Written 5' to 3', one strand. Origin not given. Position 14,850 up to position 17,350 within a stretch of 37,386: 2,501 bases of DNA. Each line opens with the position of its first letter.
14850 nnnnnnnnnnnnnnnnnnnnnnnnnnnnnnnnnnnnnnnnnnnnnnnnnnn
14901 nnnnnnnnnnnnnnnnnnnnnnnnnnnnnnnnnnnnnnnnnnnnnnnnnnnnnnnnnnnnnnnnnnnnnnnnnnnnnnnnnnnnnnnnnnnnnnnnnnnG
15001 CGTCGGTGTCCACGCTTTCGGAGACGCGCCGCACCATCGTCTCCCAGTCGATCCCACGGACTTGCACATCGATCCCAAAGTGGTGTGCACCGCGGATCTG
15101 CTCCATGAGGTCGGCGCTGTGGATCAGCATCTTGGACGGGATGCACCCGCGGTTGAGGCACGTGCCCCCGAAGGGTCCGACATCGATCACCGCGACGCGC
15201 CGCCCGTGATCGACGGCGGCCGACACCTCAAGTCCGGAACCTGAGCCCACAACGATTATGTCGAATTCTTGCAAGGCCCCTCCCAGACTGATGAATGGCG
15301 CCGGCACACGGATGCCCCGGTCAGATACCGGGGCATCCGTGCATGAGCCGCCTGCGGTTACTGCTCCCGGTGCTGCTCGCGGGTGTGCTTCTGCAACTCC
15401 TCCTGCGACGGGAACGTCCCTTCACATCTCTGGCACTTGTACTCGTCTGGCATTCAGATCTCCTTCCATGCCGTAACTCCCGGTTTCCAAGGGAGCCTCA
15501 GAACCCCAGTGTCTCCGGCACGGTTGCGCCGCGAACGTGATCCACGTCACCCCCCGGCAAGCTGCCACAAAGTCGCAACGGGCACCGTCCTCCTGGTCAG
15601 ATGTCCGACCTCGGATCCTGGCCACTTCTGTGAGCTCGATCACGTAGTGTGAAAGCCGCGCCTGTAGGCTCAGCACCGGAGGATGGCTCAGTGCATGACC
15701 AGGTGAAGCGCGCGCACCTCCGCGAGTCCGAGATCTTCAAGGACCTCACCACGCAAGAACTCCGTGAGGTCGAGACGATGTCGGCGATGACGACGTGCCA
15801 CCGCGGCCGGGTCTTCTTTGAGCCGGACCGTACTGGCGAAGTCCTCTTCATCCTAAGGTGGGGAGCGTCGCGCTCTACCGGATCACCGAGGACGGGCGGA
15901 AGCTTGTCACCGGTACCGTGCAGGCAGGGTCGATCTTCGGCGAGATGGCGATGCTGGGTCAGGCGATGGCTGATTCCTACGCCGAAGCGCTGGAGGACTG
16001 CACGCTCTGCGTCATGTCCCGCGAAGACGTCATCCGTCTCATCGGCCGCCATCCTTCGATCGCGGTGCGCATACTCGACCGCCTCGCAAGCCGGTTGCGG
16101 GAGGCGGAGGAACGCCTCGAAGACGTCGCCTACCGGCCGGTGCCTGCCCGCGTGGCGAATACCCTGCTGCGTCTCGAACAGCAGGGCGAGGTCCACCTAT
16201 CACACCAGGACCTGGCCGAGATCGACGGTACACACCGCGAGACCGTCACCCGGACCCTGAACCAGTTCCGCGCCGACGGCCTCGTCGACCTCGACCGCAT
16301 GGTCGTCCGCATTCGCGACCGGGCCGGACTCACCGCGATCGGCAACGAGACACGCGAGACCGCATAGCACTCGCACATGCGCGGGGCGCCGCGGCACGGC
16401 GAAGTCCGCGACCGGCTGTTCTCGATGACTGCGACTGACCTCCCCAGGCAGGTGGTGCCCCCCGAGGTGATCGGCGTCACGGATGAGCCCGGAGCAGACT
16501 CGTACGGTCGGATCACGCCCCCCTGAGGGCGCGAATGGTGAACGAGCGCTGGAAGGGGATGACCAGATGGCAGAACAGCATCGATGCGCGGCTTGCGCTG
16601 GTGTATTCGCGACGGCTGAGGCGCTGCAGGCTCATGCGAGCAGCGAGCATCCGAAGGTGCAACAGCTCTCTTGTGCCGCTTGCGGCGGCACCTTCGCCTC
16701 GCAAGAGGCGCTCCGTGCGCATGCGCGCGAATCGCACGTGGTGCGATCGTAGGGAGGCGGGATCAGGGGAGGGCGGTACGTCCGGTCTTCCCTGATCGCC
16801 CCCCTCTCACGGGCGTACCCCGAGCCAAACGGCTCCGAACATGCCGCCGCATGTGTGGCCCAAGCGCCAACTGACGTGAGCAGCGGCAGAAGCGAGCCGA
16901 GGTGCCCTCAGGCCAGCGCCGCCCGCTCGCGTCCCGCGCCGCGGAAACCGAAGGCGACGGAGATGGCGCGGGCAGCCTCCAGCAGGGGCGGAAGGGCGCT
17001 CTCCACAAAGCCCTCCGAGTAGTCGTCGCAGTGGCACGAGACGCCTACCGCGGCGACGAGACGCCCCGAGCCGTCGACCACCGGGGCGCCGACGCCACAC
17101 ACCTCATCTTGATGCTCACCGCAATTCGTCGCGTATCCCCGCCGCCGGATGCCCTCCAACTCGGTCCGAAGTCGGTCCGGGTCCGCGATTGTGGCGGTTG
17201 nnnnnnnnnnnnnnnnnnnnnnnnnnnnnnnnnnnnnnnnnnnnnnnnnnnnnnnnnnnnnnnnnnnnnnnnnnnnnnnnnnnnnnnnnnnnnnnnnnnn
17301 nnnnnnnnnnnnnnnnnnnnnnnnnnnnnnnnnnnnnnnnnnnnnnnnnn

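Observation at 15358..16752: Three eukaryote-style classical C2H2 zinc fingers in two tiny ORFs flanking a Crp/Fnr gene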

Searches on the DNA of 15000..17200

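Call 80: search_rna_families(source=window, start=15000, end=17200, threshold=evalue, max_evalue=1)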
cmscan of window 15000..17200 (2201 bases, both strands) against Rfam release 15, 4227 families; matches with E-value up to 1: 4.
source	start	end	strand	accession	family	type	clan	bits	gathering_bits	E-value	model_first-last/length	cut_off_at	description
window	16737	16822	+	RF03703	mir-3622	Gene; miRNA;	-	26.8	78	0.048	1-84/84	no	mir-3622 microRNA precursor family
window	16740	16819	+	RF03946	mir-3132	Gene; miRNA;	-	25.7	84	0.15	1-75/75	no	mir-3132 microRNA precursor family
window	16035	16106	-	RF03200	mir-BART13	Gene; miRNA;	-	23.7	70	0.15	1-83/83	no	mir-BART13 microRNA precursor family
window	15297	15392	+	RF02830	Scr1601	Gene; sRNA;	-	17.5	100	0.88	1-209/209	no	Streptomyces RNA 1601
